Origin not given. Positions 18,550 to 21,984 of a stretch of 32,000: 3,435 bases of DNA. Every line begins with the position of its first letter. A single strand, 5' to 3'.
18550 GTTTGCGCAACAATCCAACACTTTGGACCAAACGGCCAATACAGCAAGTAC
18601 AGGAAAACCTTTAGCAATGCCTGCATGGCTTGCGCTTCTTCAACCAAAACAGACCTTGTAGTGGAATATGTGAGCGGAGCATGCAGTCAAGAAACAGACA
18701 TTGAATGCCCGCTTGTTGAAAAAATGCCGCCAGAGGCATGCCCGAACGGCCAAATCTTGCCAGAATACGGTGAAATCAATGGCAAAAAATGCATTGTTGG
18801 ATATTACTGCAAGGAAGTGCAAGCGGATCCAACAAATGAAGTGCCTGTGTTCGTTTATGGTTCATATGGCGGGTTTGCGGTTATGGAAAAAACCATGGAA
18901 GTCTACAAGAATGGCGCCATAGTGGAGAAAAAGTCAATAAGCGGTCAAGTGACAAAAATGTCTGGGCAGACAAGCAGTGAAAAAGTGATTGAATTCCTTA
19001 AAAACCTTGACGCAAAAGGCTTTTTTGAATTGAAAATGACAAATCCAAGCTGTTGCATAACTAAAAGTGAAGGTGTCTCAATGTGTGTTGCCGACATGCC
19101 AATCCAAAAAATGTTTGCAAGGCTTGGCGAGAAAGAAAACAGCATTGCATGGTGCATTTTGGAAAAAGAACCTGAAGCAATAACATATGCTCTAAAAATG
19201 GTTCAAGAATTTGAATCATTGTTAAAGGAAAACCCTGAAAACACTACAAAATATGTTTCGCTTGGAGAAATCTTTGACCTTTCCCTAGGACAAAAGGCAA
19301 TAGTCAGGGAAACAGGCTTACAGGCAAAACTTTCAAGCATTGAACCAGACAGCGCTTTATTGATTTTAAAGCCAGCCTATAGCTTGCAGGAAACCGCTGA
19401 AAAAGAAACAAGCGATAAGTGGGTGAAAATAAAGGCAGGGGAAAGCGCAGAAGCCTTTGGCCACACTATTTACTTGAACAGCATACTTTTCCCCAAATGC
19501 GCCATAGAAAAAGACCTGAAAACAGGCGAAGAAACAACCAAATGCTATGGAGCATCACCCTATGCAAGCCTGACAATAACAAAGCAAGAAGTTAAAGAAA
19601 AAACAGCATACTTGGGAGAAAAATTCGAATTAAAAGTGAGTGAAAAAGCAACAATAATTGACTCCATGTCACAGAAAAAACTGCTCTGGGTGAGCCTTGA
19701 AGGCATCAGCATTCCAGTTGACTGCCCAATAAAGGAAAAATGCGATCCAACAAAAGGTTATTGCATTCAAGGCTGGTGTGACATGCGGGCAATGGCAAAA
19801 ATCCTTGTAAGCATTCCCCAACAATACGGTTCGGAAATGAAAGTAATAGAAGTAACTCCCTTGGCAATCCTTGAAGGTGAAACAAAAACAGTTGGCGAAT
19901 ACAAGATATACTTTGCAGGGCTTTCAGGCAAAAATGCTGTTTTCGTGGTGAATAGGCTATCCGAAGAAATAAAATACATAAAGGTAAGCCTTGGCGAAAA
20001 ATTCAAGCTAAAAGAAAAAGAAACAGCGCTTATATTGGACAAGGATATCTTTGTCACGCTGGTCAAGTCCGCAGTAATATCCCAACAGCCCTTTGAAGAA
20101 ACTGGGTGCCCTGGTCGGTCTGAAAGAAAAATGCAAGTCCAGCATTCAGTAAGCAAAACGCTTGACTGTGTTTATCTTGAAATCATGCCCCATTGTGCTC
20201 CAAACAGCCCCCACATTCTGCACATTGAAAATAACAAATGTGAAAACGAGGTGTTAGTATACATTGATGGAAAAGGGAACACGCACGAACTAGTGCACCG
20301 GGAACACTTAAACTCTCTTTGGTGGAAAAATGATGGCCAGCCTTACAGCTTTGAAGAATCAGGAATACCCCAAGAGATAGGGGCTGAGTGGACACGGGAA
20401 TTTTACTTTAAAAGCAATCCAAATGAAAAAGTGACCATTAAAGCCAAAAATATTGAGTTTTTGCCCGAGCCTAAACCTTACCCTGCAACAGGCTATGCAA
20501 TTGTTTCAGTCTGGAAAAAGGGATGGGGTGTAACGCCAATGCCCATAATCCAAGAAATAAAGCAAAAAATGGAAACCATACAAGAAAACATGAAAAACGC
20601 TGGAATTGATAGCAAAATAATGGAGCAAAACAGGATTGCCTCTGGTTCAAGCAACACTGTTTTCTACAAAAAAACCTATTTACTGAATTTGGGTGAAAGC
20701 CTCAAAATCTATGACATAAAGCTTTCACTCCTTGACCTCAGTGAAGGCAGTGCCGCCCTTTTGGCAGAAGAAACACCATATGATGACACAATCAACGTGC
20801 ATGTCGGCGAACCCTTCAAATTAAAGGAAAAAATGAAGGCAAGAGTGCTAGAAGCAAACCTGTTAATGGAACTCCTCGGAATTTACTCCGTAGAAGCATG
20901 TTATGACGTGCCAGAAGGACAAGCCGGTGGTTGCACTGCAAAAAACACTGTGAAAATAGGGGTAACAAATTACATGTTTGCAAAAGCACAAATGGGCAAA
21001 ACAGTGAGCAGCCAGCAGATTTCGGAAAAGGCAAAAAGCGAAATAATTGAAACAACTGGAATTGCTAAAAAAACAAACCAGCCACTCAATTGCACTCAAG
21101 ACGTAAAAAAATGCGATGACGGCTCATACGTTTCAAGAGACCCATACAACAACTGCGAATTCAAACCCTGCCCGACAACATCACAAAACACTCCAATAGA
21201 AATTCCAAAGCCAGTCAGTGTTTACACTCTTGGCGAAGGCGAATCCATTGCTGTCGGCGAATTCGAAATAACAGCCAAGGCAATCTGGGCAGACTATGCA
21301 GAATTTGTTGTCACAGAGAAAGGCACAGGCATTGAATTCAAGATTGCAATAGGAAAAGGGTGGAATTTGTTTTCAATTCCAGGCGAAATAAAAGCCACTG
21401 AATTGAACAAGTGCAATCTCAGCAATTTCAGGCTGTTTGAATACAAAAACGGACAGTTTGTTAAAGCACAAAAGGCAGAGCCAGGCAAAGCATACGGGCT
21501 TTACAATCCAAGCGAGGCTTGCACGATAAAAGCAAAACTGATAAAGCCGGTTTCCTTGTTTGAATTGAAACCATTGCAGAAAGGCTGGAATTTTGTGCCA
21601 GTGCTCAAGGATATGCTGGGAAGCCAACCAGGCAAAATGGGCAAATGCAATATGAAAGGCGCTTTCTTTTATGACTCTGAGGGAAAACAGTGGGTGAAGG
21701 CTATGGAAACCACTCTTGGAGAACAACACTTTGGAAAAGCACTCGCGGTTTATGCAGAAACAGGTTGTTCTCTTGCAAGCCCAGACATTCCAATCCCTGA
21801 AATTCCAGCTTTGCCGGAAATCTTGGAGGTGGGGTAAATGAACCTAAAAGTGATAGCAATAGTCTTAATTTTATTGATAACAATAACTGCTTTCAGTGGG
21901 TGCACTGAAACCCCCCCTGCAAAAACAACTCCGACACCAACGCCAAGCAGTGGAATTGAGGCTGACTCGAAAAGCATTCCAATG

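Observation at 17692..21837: Giant secreted, disulfide-rich, multi-module protein as a candidate surface or host-interaction protein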

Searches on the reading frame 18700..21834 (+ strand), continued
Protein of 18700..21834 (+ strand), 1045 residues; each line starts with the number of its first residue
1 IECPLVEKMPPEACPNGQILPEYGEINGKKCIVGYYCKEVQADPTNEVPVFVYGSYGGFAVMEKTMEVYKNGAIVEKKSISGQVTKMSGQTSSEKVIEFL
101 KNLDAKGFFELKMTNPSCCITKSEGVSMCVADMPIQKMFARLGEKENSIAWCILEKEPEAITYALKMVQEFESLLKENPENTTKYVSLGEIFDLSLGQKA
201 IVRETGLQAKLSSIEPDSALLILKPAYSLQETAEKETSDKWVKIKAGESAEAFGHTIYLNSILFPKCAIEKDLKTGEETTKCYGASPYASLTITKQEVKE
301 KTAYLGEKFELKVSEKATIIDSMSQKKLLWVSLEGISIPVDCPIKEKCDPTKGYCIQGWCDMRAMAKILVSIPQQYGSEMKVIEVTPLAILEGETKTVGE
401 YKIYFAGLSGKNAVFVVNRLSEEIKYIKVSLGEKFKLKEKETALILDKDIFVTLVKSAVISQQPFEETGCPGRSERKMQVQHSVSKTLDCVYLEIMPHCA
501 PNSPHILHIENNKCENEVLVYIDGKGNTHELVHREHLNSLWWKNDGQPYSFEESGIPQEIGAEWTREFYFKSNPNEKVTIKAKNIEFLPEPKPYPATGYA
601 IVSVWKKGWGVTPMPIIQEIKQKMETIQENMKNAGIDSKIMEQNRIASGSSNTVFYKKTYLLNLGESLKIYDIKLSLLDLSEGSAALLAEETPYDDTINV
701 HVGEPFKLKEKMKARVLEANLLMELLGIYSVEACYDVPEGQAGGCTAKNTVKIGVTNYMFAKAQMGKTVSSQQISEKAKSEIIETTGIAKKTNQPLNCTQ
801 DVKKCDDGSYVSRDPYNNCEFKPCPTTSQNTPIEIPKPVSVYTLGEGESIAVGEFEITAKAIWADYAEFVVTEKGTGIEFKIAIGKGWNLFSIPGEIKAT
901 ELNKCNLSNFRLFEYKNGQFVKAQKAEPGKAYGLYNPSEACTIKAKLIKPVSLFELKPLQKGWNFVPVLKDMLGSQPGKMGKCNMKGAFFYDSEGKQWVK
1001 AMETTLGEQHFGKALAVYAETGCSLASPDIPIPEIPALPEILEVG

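Call 60: find_encoding_contigs(protein=P0101, flank=6000, max_places=2)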
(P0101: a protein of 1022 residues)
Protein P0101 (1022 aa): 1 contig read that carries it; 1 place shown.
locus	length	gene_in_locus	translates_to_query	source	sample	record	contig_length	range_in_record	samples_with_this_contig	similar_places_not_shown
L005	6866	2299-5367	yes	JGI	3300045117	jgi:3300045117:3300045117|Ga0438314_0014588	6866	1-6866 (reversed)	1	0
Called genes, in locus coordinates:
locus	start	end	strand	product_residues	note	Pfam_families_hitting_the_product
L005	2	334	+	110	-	?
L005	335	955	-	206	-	PF00013:KH_1 (weak), PF21800:KH_KRR1_2nd, PF22891:KH_PNO1_2nd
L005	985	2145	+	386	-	PF13620:CarboxypepD_reg (weak)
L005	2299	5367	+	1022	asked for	PF07705:CARDB, PF13385:Laminin_G_3 (weak), PF19763:DUF6250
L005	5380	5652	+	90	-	-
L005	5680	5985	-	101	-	-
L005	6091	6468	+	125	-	-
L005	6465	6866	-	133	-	?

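Call 63: find_encoding_contigs(protein=P0167, flank=6000, max_places=2)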
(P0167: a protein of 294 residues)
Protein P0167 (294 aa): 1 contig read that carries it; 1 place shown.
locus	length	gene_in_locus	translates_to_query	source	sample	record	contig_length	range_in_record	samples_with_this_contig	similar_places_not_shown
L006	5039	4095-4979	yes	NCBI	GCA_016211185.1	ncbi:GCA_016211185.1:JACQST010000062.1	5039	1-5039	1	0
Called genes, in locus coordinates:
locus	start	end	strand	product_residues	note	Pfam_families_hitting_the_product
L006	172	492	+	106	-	PF03091:CutA1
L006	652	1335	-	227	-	PF00696:AA_kinase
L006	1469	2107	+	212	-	PF00227:Proteasome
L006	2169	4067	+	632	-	PF17214:KH_TffA, PF23023:Anti-Pycsar_Apyc1 (weak), PF00753:Lactamase_B, PF16661:Lactamase_B_6, PF12706:Lactamase_B_2, PF10996:Beta-Casp, PF07521:RMMBL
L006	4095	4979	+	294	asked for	-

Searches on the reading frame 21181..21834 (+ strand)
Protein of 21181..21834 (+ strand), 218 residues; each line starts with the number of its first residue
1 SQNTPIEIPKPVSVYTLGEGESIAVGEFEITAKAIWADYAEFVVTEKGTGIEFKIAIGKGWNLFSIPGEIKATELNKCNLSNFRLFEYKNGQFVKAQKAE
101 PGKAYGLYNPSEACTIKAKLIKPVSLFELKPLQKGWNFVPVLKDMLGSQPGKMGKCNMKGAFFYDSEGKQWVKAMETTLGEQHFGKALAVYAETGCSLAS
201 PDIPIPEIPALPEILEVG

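Call 12: find_homologous_proteins(query=A2, max_evalue=0.001)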
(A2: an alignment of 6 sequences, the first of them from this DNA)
Query A2 (6 sequences) (218 aa, profile of the alignment): 4 proteins with E <= 0.001 among 2011 candidates.
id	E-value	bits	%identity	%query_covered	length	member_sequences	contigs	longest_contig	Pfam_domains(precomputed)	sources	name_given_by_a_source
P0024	3.5e-98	346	52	96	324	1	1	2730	-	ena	-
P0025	1.6e-68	249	41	91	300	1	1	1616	-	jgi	jgi:hypothetical protein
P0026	1.3e-50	190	40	75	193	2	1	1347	-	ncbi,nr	ncbi:MAG: hypothetical protein Q8N60_03725, partial [Candidatus Diapherotrites archaeon]|nr:hypothet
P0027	1.8e-26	111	38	53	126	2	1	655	-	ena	-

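Call 13: search_solved_structures(query=A2, max_evalue=10)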
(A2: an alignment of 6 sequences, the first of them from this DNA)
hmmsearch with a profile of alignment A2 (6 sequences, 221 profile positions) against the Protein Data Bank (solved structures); distinct sequences matched with E-value up to 10: 11.
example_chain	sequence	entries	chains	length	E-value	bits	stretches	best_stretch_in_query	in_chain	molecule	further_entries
7onc_A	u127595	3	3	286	0.00024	23.9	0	142-193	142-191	SAKe6BE | S6BE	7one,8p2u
7op4_A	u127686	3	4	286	0.0027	20.5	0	142-193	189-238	SAKe6BE-3HH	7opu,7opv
8pjr_A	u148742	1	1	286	0.03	17.1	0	142-191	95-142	SAKe6AC-LB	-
5bq3_A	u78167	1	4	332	0.11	15.2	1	145-195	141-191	Rhamnose ABC transporter, rhamnose-binding protein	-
1tjy_A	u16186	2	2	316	0.65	12.7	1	153-217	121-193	sugar transport protein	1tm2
5gta_A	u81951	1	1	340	0.72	12.5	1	153-217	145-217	Autoinducer 2-binding protein LsrB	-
7pvp_A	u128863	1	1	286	0.72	12.5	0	142-193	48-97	SAKe6BC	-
8pjz_A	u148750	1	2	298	0.88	12.3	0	142-193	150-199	SAKe6EEtal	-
5z1o_A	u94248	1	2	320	1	12.1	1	59-121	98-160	Outer Surface Protein A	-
7nhn_G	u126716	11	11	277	1.1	11.9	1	38-102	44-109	50S ribosomal protein L2 | Large ribosomal subunit protein uL2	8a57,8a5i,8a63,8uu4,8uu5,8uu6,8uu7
3cka_A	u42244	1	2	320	2.3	10.9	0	61-116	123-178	Outer surface protein A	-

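Call 88: predict_structure(alignment_id=A6)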
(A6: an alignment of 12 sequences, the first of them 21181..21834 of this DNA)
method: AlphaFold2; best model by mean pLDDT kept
length: 218 residues; sequences in the alignment: 12
mean_pLDDT: 81.4   pTM: 0.68
mean pLDDT of the five models: 81.4, 80.9, 80.8, 80.7, 80.4
residues with pLDDT >= 90: 93; 70-90: 89; 50-70: 10; < 50: 26
segments of 3 or more residues with pLDDT < 50: 1-7, 202-218
pLDDT, mean of each block of 10 residues (from residue 1): 42 77 76 86 73 91 92 85 88 88 93 91 89 92 92 87 92 94 93 85 38 37
secondary structure, 60 per line:
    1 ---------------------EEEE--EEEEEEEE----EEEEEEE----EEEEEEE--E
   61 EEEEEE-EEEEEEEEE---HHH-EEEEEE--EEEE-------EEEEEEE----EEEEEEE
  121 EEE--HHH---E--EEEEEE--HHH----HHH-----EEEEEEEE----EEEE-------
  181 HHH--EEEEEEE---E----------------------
elements in order: E22-25 E28-35 E40-46 E51-57 E60-66 E68-76 E84-89 E92-95 E103-109 E114-123 E135-140 E158-165 E170-173 E186-192

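Call 90: fold_search(model_id=the predicted structure, library=pdb)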
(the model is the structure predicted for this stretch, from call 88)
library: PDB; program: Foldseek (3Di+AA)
matches with E <= 10: 1055; with E <= 0.001: 0
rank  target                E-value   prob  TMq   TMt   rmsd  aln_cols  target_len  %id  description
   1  8awo_A                4.6e-02  0.51  0.18  0.30  13.4       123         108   11  Crystal structure of a manganese-containing cupin (tm1459) from Thermotoga maritima, variant AIFQ (Y7A/M38I/Y83F/C106Q (released 2023-03-08)
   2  7zvy_F                6.6e-02  0.28  0.12  0.22  15.3       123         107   13  Thermococcus kadokarensis phosphomannose isomerase (released 2022-08-24)
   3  4e2g_A                7.3e-02  0.25  0.12  0.21  15.0       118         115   12  Crystal structure of Cupin fold protein Sthe2323 from Sphaerobacter thermophilus (released 2012-03-21)
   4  6l2f_B                8.6e-02  0.21  0.13  0.21  15.1       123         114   10  Crystal structure of a cupin protein (tm1459, H54AH58A mutant) in copper (Cu) substituted form (released 2020-04-01)
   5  8hjz_B                9.1e-02  0.35  0.19  0.30  12.8       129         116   12  Crystal structure of a cupin protein (tm1459, H52A/H58Q mutant) in copper (Cu) substituted form (released 2023-06-14)
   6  1vj2_A                9.5e-02  0.35  0.19  0.30  12.9       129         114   12  Crystal structure of a novel family of manganese-containing cupin (tm1459) from thermotoga maritima at 1.65 A resoluti (released 2003-12-09)
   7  7eym_A                9.5e-02  0.33  0.12  0.25  14.4       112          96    8  Crystal structure of Vibrio cholerae ppnP (released 2022-02-09)
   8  6rsx                  9.5e-02  0.20  0.16  0.14  19.3       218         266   11  Regulatory Subunit of cAMP-dependant Protein Kinase A from Euglena gracilis at 1.6 A resolution (released 2020-10-28)
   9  3d82_B                1.0e-01  0.20  0.11  0.19  14.3       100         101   14  Crystal structure of a cupin-2 domain containing protein (sfri_3543) from shewanella frigidimarina ncimb 400 at 2.05 A (released 2008-06-10)
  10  7zyc                  1.1e-01  0.30  0.13  0.23  15.4       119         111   15  BeKdgF with Zn (released 2023-06-14)
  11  4e2g_D                1.1e-01  0.21  0.13  0.21  14.4       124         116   12  Crystal structure of Cupin fold protein Sthe2323 from Sphaerobacter thermophilus (released 2012-03-21)
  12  4e2g_B                1.2e-01  0.20  0.13  0.21  14.7       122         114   12  Crystal structure of Cupin fold protein Sthe2323 from Sphaerobacter thermophilus (released 2012-03-21)
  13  7eym_B                1.3e-01  0.23  0.12  0.24  14.5       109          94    6  Crystal structure of Vibrio cholerae ppnP (released 2022-02-09)
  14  7u1j_A                1.3e-01  0.16  0.18  0.13  18.6       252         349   10  Crystal structure of Pisum sativum convicilin (released 2022-03-30)
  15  3h8u_B                1.4e-01  0.41  0.20  0.31  14.1       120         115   12  Crystal structure of uncharacterized conserved protein with double-stranded beta-helix domain (YP_001338853.1) from Kl (released 2009-05-12)
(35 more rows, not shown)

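Call 93: search_protein_families(library=ncbifam, proteins=[window:21181-21834:+], max_evalue=0.1)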
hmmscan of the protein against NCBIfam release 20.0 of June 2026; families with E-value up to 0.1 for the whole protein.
window:21181-21834:+ (218 aa): 0 families

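Call 101: fold_search(model_id=the predicted structure, library=viral)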
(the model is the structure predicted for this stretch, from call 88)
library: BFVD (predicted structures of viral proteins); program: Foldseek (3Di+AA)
matches with E <= 10: 652; with E <= 0.001: 0
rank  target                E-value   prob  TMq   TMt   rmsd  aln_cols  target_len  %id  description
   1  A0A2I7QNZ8            2.9e-02  0.51  0.18  0.26  14.4       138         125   10  (no name in the UniProt tables at hand)
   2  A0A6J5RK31            3.4e-02  0.18  0.15  0.10  21.2       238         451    9  Collagen triple helix repeat [uncultured Caudovirales phage]
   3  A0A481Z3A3            4.0e-02  0.66  0.19  0.16  11.3       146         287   11  Cupin domain protein [Pithovirus LCPAC101]
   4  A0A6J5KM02            5.2e-02  0.08  0.11  0.10  26.0       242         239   13  Uncharacterized protein [uncultured Caudovirales phage]
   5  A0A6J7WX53            6.4e-02  0.13  0.14  0.05  18.4       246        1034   11  Uncharacterized protein [uncultured Caudovirales phage]
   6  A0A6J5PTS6            9.3e-02  0.57  0.19  0.16   9.3       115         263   13  SET domain containing protein [uncultured Caudovirales phage]
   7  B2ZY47                1.1e-01  0.41  0.19  0.27  15.6       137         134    7  Uncharacterized protein [Ralstonia phage phiRSL1]
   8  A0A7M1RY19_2          1.3e-01  0.20  0.13  0.06  14.4       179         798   10  Stabilization protein [uncultured phage cr273_1]
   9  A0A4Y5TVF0            1.3e-01  0.35  0.17  0.16  13.2       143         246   10  Uncharacterized protein [Vibrio phage VAP7]
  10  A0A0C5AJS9            1.4e-01  0.35  0.18  0.25   9.6       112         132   12  Uncharacterized protein [Bacillus phage Palmer]
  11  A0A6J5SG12            1.6e-01  0.12  0.17  0.15  28.6       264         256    9  Uncharacterized protein [uncultured Caudovirales phage]
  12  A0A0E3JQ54            1.6e-01  0.08  0.17  0.06  20.0       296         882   10  Uncharacterized protein [Bacillus phage Stahl]
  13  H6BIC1                1.7e-01  0.41  0.19  0.23   7.2        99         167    9  Uncharacterized protein [Synechococcus phage S-RIM8 A.HR1]
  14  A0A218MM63            1.7e-01  0.08  0.11  0.04  18.3       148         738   10  Uncharacterized protein [uncultured virus]
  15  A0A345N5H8            1.8e-01  0.77  0.21  0.41   9.5        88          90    8  (no name in the UniProt tables at hand)
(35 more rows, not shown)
